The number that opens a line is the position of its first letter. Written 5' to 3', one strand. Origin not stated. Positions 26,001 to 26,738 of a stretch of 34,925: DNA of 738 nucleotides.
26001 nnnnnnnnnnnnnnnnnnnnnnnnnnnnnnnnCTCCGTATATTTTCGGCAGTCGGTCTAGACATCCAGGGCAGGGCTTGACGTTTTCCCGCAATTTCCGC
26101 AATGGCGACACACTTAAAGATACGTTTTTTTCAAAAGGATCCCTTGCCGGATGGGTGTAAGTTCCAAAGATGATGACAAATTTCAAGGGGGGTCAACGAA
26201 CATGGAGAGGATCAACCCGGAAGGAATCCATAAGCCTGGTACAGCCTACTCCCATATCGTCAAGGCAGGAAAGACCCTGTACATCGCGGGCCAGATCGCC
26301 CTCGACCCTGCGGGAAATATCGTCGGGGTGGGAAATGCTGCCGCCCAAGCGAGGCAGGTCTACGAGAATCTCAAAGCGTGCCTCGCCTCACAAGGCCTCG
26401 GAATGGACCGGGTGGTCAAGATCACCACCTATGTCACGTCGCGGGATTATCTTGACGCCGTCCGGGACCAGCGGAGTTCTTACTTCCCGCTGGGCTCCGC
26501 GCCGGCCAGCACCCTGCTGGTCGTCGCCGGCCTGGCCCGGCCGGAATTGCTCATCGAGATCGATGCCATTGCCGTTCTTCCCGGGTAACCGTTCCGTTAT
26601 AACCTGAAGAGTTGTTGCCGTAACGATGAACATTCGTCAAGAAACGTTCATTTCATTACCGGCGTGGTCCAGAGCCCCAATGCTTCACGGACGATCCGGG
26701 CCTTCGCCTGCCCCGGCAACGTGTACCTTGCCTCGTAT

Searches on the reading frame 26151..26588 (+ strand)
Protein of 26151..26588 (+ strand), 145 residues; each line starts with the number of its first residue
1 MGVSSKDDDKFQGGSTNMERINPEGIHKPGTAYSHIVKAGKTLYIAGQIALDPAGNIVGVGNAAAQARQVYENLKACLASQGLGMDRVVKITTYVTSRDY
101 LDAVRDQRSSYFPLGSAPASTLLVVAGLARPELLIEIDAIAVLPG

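Call 8: search_protein_families(library=ncbifam, proteins=[window:26151-26588:+], max_evalue=0.00001)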
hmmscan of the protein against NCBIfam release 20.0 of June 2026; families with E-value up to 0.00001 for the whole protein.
window:26151-26588:+ (145 aa): 3 families
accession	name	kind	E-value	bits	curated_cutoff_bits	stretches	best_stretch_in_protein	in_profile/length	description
TIGR00004.1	TIGR00004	subfamily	8e-21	74.5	106.25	1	29-142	12-124/125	Rid family detoxifying hydrolase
TIGR03610.1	RutC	equivalog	6.1e-16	58.7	169.1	1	21-142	6-125/127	pyrimidine utilization protein C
NF008490.0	PRK11401.1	equivalog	7.1e-08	32.4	222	1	32-142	16-126/129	enamine/imine deaminase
